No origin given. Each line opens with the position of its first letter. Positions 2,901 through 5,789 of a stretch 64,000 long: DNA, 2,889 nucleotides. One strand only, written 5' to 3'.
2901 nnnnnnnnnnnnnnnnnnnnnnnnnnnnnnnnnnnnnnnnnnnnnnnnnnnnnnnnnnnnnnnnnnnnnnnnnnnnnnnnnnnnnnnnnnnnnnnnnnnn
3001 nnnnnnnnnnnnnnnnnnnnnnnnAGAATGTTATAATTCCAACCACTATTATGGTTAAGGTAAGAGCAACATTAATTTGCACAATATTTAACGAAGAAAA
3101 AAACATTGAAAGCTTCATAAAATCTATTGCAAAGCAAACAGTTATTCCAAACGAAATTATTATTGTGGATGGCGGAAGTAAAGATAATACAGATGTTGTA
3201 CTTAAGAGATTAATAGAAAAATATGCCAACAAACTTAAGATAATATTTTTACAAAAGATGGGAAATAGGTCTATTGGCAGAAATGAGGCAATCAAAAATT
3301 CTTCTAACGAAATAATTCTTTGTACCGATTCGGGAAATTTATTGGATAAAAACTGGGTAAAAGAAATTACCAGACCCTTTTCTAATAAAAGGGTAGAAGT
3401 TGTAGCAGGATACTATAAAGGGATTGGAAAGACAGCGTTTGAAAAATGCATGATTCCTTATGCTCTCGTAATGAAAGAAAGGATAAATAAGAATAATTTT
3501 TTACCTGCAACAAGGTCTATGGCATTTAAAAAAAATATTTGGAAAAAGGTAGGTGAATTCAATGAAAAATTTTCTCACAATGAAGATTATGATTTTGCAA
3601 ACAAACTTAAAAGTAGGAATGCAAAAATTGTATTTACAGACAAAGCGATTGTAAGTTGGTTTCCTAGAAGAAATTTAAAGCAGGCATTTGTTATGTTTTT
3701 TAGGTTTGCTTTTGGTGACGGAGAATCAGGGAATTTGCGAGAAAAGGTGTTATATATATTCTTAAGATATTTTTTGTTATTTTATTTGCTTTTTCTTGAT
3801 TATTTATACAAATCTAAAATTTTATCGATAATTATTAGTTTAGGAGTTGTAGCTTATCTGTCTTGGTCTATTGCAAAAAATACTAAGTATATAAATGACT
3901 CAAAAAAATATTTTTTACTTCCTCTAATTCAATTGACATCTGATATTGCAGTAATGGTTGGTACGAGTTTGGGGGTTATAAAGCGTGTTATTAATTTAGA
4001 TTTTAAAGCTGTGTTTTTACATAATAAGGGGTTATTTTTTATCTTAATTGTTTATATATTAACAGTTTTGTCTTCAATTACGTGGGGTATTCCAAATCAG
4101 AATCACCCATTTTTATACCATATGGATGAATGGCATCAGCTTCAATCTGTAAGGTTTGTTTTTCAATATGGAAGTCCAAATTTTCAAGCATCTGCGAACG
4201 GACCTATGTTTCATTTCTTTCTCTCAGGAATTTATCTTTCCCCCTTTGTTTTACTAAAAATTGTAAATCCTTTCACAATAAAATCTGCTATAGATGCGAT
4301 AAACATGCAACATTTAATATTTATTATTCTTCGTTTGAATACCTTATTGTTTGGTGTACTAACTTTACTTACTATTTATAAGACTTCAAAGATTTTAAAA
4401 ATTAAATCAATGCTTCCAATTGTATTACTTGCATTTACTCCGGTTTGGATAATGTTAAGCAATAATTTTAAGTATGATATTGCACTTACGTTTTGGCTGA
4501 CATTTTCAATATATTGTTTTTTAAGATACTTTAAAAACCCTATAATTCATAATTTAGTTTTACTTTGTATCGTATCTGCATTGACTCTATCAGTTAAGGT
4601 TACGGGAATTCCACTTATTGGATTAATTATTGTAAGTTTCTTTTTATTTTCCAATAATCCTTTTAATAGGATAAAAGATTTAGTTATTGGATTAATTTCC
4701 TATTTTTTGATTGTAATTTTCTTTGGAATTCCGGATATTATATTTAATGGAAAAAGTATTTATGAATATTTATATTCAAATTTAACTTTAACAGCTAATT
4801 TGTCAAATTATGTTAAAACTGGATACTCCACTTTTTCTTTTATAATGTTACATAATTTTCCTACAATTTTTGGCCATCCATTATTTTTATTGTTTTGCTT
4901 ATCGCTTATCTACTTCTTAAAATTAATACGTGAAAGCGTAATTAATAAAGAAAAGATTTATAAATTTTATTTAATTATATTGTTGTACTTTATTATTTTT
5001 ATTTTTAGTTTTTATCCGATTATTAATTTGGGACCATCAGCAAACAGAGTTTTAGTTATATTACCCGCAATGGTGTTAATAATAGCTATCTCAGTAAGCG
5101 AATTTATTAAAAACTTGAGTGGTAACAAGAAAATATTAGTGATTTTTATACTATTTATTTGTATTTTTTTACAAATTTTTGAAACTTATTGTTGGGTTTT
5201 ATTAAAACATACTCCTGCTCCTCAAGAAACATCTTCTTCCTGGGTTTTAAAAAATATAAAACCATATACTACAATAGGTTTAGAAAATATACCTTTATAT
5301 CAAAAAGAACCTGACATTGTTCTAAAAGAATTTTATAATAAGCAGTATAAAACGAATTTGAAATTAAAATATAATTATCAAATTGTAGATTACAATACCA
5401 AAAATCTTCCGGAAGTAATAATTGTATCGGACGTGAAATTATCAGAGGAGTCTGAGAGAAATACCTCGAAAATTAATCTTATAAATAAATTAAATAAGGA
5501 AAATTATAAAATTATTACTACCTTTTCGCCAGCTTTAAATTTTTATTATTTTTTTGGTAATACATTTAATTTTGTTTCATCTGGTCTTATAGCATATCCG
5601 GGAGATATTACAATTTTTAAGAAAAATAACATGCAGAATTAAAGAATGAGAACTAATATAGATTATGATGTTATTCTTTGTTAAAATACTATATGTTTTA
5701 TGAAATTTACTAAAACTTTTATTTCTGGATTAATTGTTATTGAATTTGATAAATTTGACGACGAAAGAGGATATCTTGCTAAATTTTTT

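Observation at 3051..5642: Single-polypeptide fusion of a GT2 lipid-sugar synthase-like domain to a PMT/ArnT-like GT-C transferase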

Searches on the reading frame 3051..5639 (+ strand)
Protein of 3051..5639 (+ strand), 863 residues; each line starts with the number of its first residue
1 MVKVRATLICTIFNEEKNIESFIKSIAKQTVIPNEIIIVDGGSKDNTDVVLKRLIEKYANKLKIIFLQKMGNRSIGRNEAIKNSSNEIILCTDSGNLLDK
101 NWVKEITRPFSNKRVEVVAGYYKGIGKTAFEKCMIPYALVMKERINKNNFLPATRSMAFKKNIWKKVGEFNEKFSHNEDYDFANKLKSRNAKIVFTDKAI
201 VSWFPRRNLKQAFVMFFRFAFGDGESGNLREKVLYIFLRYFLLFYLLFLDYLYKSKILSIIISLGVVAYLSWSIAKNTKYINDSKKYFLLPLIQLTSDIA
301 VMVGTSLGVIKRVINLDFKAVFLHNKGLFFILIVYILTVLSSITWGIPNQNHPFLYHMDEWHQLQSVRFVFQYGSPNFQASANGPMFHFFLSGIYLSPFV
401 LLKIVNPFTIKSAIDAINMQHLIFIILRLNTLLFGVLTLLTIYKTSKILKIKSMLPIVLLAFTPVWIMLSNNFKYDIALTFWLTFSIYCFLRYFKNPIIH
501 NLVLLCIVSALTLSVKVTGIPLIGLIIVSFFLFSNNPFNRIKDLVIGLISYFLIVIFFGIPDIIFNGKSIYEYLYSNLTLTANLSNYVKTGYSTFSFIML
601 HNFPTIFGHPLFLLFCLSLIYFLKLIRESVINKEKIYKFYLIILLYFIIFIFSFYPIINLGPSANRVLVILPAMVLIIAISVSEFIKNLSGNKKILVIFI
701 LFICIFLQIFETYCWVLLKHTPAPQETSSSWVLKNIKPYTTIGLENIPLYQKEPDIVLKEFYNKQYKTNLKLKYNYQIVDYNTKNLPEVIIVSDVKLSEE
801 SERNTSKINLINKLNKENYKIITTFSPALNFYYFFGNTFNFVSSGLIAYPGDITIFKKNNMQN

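Call 3: search_protein_families(library=pfam, proteins=[window:3051-5639:+], max_evalue=0.1)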
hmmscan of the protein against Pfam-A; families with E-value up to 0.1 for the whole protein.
window:3051-5639:+ (863 aa): 6 families
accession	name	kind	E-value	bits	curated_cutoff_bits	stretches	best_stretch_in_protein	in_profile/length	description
PF00535.33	Glycos_transf_2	-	6.9e-19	68.8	23.3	1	8-127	2-122/168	Glycosyl transferase family 2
PF13641.12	Glyco_tranf_2_3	-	2.3e-12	47.9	27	1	7-213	4-221/230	Glycosyltransferase like family 2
PF13231.12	PMT_2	-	1.6e-08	35.4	26.1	1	427-555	24-151/160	Dolichyl-phosphate-mannose-protein mannosyltransferase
PF13506.12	Glyco_transf_21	-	0.00025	21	21.7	1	80-220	25-173/174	Glycosyl transferase family 21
PF10111.15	Glyco_tranf_2_2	-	0.00029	20.9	27.3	0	138-192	150-205/276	Glycosyltransferase like family 2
PF13632.12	Glyco_trans_2_3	-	0.01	16.1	27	1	149-259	69-182/198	Glycosyl transferase family group 2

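Call 4: search_protein_families(library=ncbifam, proteins=[window:3051-5639:+], max_evalue=0.1)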
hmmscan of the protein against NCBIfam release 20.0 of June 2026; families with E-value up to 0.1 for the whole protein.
window:3051-5639:+ (863 aa): 20 families
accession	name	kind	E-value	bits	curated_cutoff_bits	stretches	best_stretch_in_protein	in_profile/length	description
TIGR03937.1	PgaC_IcaA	equivalog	1.4e-16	60.5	422.3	1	7-303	48-342/407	poly-beta-1,6-N-acetyl-D-glucosamine synthase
NF041875.1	EPS_EpsD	equivalog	3.3e-14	53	370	1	13-202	8-205/325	exopolysaccharide biosynthesis glycosyltransferase EpsD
TIGR04283.1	glyco_like_mftF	equivalog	3.3e-14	53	182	1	8-202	3-184/221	TIGR04283 family arsenosugar biosynthesis glycosyltransferase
NF047683.1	TeichurnBiosyTuaG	equivalog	5.8e-11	42.5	400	1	6-100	8-101/252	teichuronic acid biosynthesis protein TuaG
NF038302.1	EPS_HpsE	equivalog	9.2e-11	41.3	300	1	9-197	7-216/307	hormogonium polysaccharide biosynthesis glycosyltransferase HpsE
TIGR03965.1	mycofact_glyco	equivalog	1.2e-10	40.8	280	1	7-214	77-291/467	mycofactocin biosynthesis glycosyltransferase MftF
NF007482.0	PRK10073.1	equivalog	2.8e-09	36.4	423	1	7-101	9-101/334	glycosyltransferase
TIGR04242.1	nodulat_NodC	equivalog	6.5e-07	28.6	550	1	8-120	52-166/395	chitooligosaccharide synthase NodC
NF038299.1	EPS_HpsN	equivalog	9.3e-07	28.1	425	1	8-121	5-118/317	hormogonium polysaccharide biosynthesis glycosyltransferase HpsN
NF041394.1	GtaseAglG_Halo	equivalog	7.9e-06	25.3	440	1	8-122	6-119/304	glucosyl-dolichyl phosphate glucuronosyltransferase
NF053739.1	GlytfEpsEBac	equivalog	9e-06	24.9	450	1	7-94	4-91/265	glycosyltransferase EpsE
NF045692.1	OglycostaseCruG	equivalog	2.6e-05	23.3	600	1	7-84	44-120/386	2'-O-glycosyltransferase CruG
NF050050.1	ProtGlycPglI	equivalog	3.9e-05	23.2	500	1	8-108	6-106/306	GalNAc(5)-diNAcBac-PP-undecaprenol beta-1,3-glucosyltransferase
TIGR03472.1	HpnI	equivalog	4.8e-05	22.4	310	1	16-213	53-262/373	bacteriohopanetetrol glucosamine biosynthesis glycosyltransferase HpnI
NF010496.0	PRK13915.1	equivalog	0.0051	15.9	262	1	12-122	39-155/307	glucosyl-3-phosphoglycerate synthase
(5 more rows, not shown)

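Call 5: find_homologous_proteins(query=window:3051-5639:+, max_evalue=0.001)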
Query window:3051-5639:+ (863 aa): 407 proteins with E <= 0.001 among 8000 candidates; the best 120 are listed.
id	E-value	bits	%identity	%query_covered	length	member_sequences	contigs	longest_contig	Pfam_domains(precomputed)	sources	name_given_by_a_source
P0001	0.0e+0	1891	100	100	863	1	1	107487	PF13641.13,PF00535.33,PF13231.13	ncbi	-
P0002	3.0e-290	983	54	99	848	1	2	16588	PF10111.15,PF13506.14,PF13641.13,PF02366.25,PF00535.33,PF13231.13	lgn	-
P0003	4.2e-279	946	51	100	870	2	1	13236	PF10111.15,PF13506.14,PF13641.13,PF02366.25,PF00535.33,PF13231.13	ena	-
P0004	1.7e-263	895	50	99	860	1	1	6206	PF13506.14,PF13641.13,PF00535.33,PF13231.13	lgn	-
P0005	2.8e-263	894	49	99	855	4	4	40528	PF10111.15,PF13506.14,PF13641.13,PF00535.33,PF13231.13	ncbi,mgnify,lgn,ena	mgnify:FL=1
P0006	1.9e-260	885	49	100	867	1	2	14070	PF10111.15,PF13506.14,PF13641.13,PF00535.33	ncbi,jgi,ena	-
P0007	2.7e-259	881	50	99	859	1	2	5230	PF13632.13,PF13506.14,PF13641.13,PF00535.33,PF13231.13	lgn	-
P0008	2.6e-258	878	49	99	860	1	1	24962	PF10111.15,PF13641.13,PF00535.33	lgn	-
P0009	7.3e-258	876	51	99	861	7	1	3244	PF13641.13,PF00535.33,PF13231.13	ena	-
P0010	1.1e-257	876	49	99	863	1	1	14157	PF10111.15,PF13641.13,PF02366.25,PF00535.33,PF13231.13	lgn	-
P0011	1.1e-256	872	49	99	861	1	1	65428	PF10111.15,PF13506.14,PF13641.13,PF00535.33,PF13231.13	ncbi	-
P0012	2.9e-255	868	50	99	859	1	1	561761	PF13632.13,PF13641.13,PF00535.33,PF13231.13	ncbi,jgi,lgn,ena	-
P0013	5.4e-255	867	49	99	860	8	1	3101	PF13641.13,PF00535.33,PF13231.13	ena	-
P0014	8.4e-255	866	48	99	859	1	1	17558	PF10111.15,PF13506.14,PF13641.13,PF02366.25,PF00535.33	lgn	-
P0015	1.1e-254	866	50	99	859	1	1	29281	PF13632.13,PF13506.14,PF13641.13,PF02366.25,PF00535.33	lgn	-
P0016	1.3e-254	866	49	99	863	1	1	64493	PF10111.15,PF02366.25,PF00535.33,PF13231.13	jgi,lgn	jgi:glycosyltransferase involved in cell wall biosynthesis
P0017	3.4e-254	864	50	99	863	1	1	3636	PF10111.15,PF13506.14,PF13641.13,PF02366.25,PF00535.33,PF13231.13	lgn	-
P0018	4.2e-253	860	50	99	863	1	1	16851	PF10111.15,PF13641.13,PF02366.25,PF00535.33,PF13231.13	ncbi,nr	ncbi:MAG: glycosyltransferase [Patescibacteria group bacterium]|nr:glycosyltransferase [Patescibacte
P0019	4.7e-253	860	50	99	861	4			PF13632.13,PF13506.14,PF13641.13,PF00535.33,PF13231.13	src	-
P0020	7.0e-253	860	49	99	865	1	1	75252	PF13641.13,PF02366.25,PF00535.33,PF13231.13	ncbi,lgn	-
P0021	2.0e-251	855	46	100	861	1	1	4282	PF13632.13,PF13506.14,PF13641.13,PF02366.25,PF00535.33,PF13231.13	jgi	jgi:glycosyltransferase involved in cell wall biosynthesis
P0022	2.3e-251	855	48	100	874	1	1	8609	PF13632.13,PF10111.15,PF13506.14,PF13641.13,PF02366.25,PF00535.33,PF13231.13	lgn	-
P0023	3.8e-251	854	48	99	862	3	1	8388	PF10111.15,PF13641.13,PF00535.33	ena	-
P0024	2.0e-250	852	48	99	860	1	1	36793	PF13632.13,PF10111.15,PF13506.14,PF13641.13,PF02366.25,PF00535.33,PF13231.13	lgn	-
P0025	1.5e-249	849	47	99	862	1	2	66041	PF10111.15,PF13641.13,PF02366.25,PF00535.33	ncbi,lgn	-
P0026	6.9e-249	847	48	99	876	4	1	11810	PF13632.13,PF13506.14,PF13641.13,PF00535.33,PF13231.13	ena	-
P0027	1.7e-248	845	47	99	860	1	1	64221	PF13632.13,PF10111.15,PF13641.13,PF00535.33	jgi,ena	-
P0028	2.5e-248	845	47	100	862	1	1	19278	PF13632.13,PF10111.15,PF13506.14,PF13641.13,PF00535.33,PF13231.13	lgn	-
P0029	3.2e-247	841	47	100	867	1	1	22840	PF13632.13,PF13641.13,PF00535.33,PF13231.13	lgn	-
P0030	1.2e-246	839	48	99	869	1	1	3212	PF13632.13,PF10111.15,PF13506.14,PF13641.13,PF02366.25,PF00535.33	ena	-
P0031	1.5e-246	839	47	99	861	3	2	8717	PF13632.13,PF10111.15,PF13641.13,PF00535.33,PF13231.13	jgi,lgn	jgi:glycosyltransferase involved in cell wall biosynthesis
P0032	4.8e-246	837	48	99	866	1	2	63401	PF13632.13,PF13506.14,PF13641.13,PF00535.33,PF13231.13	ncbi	-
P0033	6.4e-246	837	47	99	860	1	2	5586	PF13632.13,PF10111.15,PF13641.13,PF00535.33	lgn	-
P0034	3.2e-245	834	48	99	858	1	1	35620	PF13641.13,PF00535.33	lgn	-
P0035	3.4e-245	834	47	99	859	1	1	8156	PF13632.13,PF10111.15,PF13506.14,PF13641.13,PF00535.33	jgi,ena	-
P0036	7.2e-245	833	47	100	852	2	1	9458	PF10111.15,PF13506.14,PF13641.13,PF02366.25,PF00535.33,PF13231.13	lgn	-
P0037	3.3e-244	831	47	99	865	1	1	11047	PF13641.13,PF02366.25,PF00535.33,PF13231.13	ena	-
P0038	1.7e-242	825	47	100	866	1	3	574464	PF10111.15,PF13506.14,PF13641.13,PF00535.33,PF13231.13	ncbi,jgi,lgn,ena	-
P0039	3.1e-242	825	46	100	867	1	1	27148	PF13632.13,PF10111.15,PF13506.14,PF13641.13,PF02366.25,PF00535.33,PF13231.13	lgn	-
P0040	5.0e-241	821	46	99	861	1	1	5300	PF10111.15,PF13641.13,PF00535.33,PF13231.13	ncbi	-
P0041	2.0e-239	815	45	99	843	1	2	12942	PF13632.13,PF13506.14,PF13641.13,PF02366.25,PF00535.33,PF13231.13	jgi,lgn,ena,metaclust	metaclust:\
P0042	2.0e-239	815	51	88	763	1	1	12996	PF13632.13,PF10111.15,PF13641.13,PF00535.33,PF13231.13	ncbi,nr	ncbi:MAG: glycosyltransferase, partial [Candidatus Levybacteria bacterium]|nr:glycosyltransferase [C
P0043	4.4e-239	814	46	99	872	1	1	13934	PF13632.13,PF13641.13,PF00535.33,PF13231.13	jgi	jgi:glycosyltransferase involved in cell wall biosynthesis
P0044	5.1e-237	807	46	99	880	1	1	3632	PF13632.13,PF10111.15,PF13506.14,PF13641.13,PF00535.33,PF13231.13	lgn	-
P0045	6.1e-236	804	47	99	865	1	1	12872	PF10111.15,PF13506.14,PF13641.13,PF02366.25,PF00535.33,PF13231.13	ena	-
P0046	7.4e-236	803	46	100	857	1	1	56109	PF10111.15,PF13641.13,PF02366.25,PF00535.33,PF13231.13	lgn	-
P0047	1.0e-235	803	46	99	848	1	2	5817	PF13632.13,PF10111.15,PF13506.14,PF13641.13,PF02366.25,PF00535.33,PF13231.13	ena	-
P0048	1.4e-235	802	47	99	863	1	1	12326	PF13506.14,PF13641.13,PF00535.33,PF13231.13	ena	-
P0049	3.9e-235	801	45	99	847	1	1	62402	PF10111.15,PF13641.13,PF02366.25,PF00535.33,PF13231.13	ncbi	-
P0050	1.0e-234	800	45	99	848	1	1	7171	PF02366.25,PF00535.33,PF13231.13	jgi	jgi:glycosyltransferase involved in cell wall biosynthesis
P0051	5.7e-234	797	45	99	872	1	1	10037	PF10111.15,PF13506.14,PF13641.13,PF00535.33,PF13231.13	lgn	-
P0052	7.8e-234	797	46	99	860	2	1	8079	PF13632.13,PF10111.15,PF13506.14,PF13641.13,PF02366.25,PF00535.33,PF13231.13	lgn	-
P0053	1.6e-233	796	46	99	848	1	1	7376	PF10111.15,PF13506.14,PF13641.13,PF02366.25,PF00535.33,PF13231.13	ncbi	-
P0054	3.3e-233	795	45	99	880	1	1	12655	PF13632.13,PF10111.15,PF13506.14,PF13641.13,PF00535.33,PF13231.13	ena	-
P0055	5.2e-232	791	47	99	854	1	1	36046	PF10111.15,PF13506.14,PF13641.13,PF00535.33,PF13231.13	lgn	-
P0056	8.0e-232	790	47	99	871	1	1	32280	PF10111.15,PF13506.14,PF13641.13,PF02366.25,PF00535.33,PF13231.13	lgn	-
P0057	2.7e-231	788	45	99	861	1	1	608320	PF10111.15,PF13506.14,PF13641.13,PF02366.25,PF00535.33,PF13231.13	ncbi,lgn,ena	-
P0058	3.7e-231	788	44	100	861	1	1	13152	PF13641.13,PF02366.25,PF00535.33,PF13231.13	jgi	jgi:glycosyltransferase involved in cell wall biosynthesis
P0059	8.5e-231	787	45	99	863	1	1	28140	PF13506.14,PF13641.13,PF00535.33,PF13231.13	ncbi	-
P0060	1.0e-230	786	45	99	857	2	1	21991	PF13632.13,PF10111.15,PF13641.13,PF00535.33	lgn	-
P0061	1.0e-230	786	45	99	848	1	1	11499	PF13632.13,PF10111.15,PF13506.14,PF13641.13,PF02366.25,PF00535.33,PF13231.13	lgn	-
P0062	1.0e-230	786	45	99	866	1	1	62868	PF10111.15,PF13506.14,PF13641.13,PF00535.33,PF13231.13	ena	-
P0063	1.1e-230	786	47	99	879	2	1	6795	PF13506.14,PF13641.13,PF00535.33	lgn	-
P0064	1.2e-230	786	45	99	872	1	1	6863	PF13506.14,PF13641.13,PF00535.33,PF13231.13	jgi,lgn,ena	-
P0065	4.0e-230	784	45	100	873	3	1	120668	PF10111.15,PF13506.14,PF13641.13,PF02366.25,PF00535.33,PF13231.13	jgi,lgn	jgi:glycosyltransferase involved in cell wall biosynthesis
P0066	4.5e-230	784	47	99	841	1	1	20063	PF10111.15,PF13641.13,PF02366.25,PF00535.33,PF13231.13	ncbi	-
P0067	5.1e-230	784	46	99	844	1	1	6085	PF10111.15,PF13641.13,PF02366.25,PF00535.33,PF13231.13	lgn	-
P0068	5.6e-230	784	43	99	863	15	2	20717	PF13506.14,PF13641.13,PF00535.33,PF13231.13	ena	-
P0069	7.4e-230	784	45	99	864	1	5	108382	PF10111.15,PF13506.14,PF13641.13,PF02366.25,PF00535.33,PF13231.13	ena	-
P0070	5.0e-229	781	44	99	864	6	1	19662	PF10111.15,PF13506.14,PF13641.13,PF02366.25,PF00535.33,PF13231.13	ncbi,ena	-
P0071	7.5e-229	780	44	99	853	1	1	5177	PF13632.13,PF10111.15,PF13506.14,PF13641.13,PF02366.25,PF00535.33,PF13231.13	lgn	-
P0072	1.0e-228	780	45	99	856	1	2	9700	PF10111.15,PF13641.13,PF00535.33,PF13231.13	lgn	-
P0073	1.5e-228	779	46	99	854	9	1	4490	PF10111.15,PF13506.14,PF13641.13,PF00535.33,PF13231.13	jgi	-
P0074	1.9e-228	779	46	99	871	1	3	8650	PF10111.15,PF13641.13,PF02366.25,PF00535.33,PF13231.13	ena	-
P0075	2.6e-228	778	46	99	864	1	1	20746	PF10111.15,PF13506.14,PF13641.13,PF02366.25,PF00535.33,PF13231.13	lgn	-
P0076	3.0e-228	778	46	99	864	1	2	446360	PF10111.15,PF13506.14,PF13641.13,PF02366.25,PF14897.13,PF00535.33,PF13231.13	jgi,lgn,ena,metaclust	metaclust:\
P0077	3.6e-228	778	45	99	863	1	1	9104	PF13506.14,PF13641.13,PF00535.33,PF13231.13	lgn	-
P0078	3.6e-228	778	46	99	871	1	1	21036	PF10111.15,PF13641.13,PF02366.25,PF00535.33,PF13231.13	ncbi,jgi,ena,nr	ncbi:MAG: hypothetical protein COU25_03825 [Candidatus Levybacteria bacterium CG10_big_fil_rev_8_21_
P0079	5.1e-228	777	46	99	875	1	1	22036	PF13506.14,PF13641.13,PF00535.33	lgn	-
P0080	1.1e-227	776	46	99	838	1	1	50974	PF13641.13,PF00535.33,PF13231.13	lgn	-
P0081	1.3e-227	776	44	99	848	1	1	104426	PF13632.13,PF10111.15,PF13641.13,PF00535.33,PF13231.13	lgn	-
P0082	1.4e-227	776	44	99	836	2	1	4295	PF10111.15,PF13641.13,PF00535.33,PF13231.13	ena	-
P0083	2.4e-227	775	45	99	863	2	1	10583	PF10111.15,PF13641.13,PF00535.33,PF13231.13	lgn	-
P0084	3.0e-227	775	45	99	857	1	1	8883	PF10111.15,PF13506.14,PF13641.13,PF02366.25,PF00535.33,PF13231.13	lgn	-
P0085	3.4e-227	775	45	99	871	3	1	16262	PF13506.14,PF13641.13,PF00535.33,PF13231.13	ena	-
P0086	4.9e-227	774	45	99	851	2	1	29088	PF13506.14,PF13641.13,PF02366.25,PF00535.33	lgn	-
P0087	5.6e-227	774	45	100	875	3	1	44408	PF10111.15,PF13641.13,PF02366.25,PF00535.33,PF13231.13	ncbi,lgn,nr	ncbi:glycosyltransferase [Patescibacteria group bacterium]|nr:glycosyltransferase [Patescibacteria g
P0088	6.7e-227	774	45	99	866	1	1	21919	PF13641.13,PF00535.33,PF13231.13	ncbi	-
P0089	9.9e-227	773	44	99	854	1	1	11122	PF13632.13,PF10111.15,PF13641.13,PF02366.25,PF00535.33,PF13231.13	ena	-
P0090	1.2e-226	773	45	99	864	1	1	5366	PF10111.15,PF13506.14,PF13641.13,PF02366.25,PF00535.33,PF13231.13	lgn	-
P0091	1.3e-226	773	44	99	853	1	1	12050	PF13641.13,PF02366.25,PF00535.33,PF13231.13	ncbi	-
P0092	1.4e-226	773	44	99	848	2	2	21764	PF13632.13,PF10111.15,PF13641.13,PF00535.33,PF13231.13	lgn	-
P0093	2.3e-226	772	45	99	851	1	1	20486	PF10111.15,PF13506.14,PF13641.13,PF02366.25,PF00535.33,PF13231.13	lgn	-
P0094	3.5e-226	771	44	99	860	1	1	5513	PF10111.15,PF13641.13,PF00535.33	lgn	-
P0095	3.9e-226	771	44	99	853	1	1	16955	PF13632.13,PF13641.13,PF00535.33,PF13231.13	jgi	jgi:glycosyltransferase involved in cell wall biosynthesis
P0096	5.2e-226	771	44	99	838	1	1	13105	PF13632.13,PF10111.15,PF13506.14,PF13641.13,PF00535.33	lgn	-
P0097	6.9e-226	770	46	99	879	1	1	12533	PF10111.15,PF13641.13,PF02366.25,PF00535.33,PF13231.13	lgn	-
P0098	8.9e-226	770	45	99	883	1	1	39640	PF13506.14,PF13641.13,PF00535.33,PF13231.13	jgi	-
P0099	2.1e-225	769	44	99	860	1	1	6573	PF13632.13,PF13506.14,PF13641.13,PF00535.33,PF13231.13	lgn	-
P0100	2.3e-225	769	46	99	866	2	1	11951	PF10111.15,PF13506.14,PF13641.13,PF00535.33,PF13231.13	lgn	-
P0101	1.3e-224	766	44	99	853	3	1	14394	PF13632.13,PF13506.14,PF13641.13,PF00535.33,PF13231.13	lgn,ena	-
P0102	1.5e-224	766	45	99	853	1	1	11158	PF10111.15,PF13506.14,PF13641.13,PF02366.25,PF00535.33,PF13231.13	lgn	-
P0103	2.1e-224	765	44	99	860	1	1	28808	PF10111.15,PF13506.14,PF13641.13,PF00535.33,PF13231.13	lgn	-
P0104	2.7e-224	765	43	99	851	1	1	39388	PF13632.13,PF10111.15,PF13506.14,PF13641.13,PF00535.33,PF13231.13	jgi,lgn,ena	-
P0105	2.9e-224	765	45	99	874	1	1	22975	PF13506.14,PF13641.13,PF00535.33,PF13231.13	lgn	-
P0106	6.6e-224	764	43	99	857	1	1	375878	PF13632.13,PF10111.15,PF13506.14,PF13641.13,PF02366.25,PF00535.33,PF13231.13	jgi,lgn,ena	-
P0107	8.3e-224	764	45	99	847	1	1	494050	PF13641.13,PF00535.33,PF13231.13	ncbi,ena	-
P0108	1.2e-223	763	45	99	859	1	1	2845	PF10111.15,PF00535.33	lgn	-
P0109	7.5e-223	760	46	99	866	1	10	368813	PF10111.15,PF13506.14,PF13641.13,PF02366.25,PF00535.33,PF13231.13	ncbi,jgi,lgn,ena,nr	ncbi:MAG TPA: glycosyltransferase [Patescibacteria group bacterium]|jgi:glycosyltransferase involved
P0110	1.1e-222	760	42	99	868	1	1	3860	PF13506.14,PF13641.13,PF00535.33,PF13231.13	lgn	-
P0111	1.2e-222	760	43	99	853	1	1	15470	PF10111.15,PF13641.13,PF00535.33,PF13231.13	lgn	-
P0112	1.4e-222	760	44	99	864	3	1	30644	PF10111.15,PF13506.14,PF13641.13,PF00535.33,PF13231.13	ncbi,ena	ncbi:MAG: glycosyltransferase [Patescibacteria group bacterium]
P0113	3.7e-222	758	45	99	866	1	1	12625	PF10111.15,PF13641.13,PF00535.33,PF13231.13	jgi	-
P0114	3.8e-222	758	46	99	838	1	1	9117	PF13641.13,PF00535.33,PF13231.13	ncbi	-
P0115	5.2e-222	758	42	99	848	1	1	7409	PF13632.13,PF13506.14,PF13641.13,PF00535.33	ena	-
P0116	7.0e-222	757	43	99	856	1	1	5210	PF13632.13,PF10111.15,PF13641.13,PF00535.33,PF13231.13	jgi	jgi:glycosyltransferase involved in cell wall biosynthesis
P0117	1.3e-221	756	43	99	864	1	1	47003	PF10111.15,PF13641.13,PF00535.33,PF13231.13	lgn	-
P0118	1.6e-221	756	44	99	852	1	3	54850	PF10111.15,PF13506.14,PF13641.13,PF00535.33,PF13231.13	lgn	-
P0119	1.6e-221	756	44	99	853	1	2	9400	PF13632.13,PF13641.13,PF00535.33,PF13231.13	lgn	-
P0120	1.6e-221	756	44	99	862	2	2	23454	PF13641.13,PF00535.33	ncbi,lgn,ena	ncbi:MAG: glycosyltransferase [Patescibacteria group bacterium]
